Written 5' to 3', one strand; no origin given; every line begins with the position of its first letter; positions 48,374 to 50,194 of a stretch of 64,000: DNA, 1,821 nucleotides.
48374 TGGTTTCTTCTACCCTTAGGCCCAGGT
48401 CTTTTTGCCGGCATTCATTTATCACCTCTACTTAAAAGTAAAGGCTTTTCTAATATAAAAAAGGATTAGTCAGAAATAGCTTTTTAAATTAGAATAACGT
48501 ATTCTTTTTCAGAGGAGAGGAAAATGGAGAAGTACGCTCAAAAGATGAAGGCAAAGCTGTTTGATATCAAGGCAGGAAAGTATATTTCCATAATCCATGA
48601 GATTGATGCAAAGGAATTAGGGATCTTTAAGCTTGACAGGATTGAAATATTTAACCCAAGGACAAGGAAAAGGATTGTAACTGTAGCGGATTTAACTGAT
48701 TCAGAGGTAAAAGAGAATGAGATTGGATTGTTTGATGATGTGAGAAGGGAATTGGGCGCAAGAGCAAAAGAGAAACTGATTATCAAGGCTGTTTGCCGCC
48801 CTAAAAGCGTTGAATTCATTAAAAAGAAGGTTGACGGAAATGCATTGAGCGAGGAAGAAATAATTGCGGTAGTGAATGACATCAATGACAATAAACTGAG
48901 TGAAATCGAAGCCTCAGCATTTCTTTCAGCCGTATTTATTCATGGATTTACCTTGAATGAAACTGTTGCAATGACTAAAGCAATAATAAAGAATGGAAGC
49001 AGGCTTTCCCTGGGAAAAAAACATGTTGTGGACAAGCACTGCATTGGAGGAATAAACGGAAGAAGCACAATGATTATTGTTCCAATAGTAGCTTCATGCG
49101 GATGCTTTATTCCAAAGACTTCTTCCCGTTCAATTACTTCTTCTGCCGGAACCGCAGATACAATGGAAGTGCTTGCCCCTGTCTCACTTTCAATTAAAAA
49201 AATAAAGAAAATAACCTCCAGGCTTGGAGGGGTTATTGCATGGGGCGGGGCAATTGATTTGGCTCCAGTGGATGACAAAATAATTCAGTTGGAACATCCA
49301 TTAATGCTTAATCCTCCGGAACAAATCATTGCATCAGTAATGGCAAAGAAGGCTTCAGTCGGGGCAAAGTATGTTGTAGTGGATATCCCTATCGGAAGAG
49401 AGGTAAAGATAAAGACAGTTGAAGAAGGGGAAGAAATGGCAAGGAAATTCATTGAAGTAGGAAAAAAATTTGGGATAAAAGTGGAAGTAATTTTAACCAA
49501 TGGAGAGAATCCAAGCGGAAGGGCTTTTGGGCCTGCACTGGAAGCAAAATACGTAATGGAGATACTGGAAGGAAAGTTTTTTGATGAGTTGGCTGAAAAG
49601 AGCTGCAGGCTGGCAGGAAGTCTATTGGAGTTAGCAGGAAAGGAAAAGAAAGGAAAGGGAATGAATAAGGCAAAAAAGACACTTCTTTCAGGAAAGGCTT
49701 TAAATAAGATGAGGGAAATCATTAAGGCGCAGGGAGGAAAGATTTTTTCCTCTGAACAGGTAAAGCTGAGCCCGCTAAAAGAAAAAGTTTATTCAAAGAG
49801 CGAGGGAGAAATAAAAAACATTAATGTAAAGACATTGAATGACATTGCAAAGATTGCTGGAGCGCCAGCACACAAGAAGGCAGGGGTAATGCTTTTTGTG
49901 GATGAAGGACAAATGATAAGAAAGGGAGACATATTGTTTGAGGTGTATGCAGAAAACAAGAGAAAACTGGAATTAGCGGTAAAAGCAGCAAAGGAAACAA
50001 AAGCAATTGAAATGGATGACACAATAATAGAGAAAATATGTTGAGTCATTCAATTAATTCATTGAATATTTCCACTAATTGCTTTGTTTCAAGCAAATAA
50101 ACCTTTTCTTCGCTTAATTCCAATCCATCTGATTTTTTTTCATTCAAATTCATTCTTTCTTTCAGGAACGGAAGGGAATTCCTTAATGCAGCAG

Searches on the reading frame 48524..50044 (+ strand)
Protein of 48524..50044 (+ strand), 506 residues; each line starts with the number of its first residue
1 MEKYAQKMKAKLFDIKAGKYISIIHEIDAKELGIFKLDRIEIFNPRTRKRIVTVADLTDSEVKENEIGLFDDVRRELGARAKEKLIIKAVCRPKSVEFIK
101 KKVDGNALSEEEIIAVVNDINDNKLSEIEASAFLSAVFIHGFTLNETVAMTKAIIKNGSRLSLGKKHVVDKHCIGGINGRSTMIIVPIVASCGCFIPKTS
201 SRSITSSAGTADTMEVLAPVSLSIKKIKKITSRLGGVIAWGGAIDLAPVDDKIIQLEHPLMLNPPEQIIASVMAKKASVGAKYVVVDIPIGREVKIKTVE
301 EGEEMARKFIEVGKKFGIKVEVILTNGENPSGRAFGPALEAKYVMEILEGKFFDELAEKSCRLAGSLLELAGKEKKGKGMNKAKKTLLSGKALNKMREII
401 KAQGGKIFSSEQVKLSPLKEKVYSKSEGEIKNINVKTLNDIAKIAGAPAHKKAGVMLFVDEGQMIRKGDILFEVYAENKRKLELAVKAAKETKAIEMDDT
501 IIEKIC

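Call 27: search_protein_families(library=pfam, proteins=[window:48524-50044:+], max_evalue=0.00001)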
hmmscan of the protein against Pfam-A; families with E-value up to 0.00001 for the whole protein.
window:48524-50044:+ (506 aa): 3 families
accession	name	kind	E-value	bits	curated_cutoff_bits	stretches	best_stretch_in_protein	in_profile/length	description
PF02885.22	Glycos_trans_3N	-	6.8e-16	58.2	26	1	97-158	2-63/63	Glycosyl transferase family, helical bundle domain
PF00591.27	Glycos_transf_3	-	2.2e-11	44.3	27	1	166-225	2-65/253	Glycosyl transferase family, a/b domain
PF07831.19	PYNP_C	-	1.8e-07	31.2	27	1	430-495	2-74/75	Pyrimidine nucleoside phosphorylase C-terminal domain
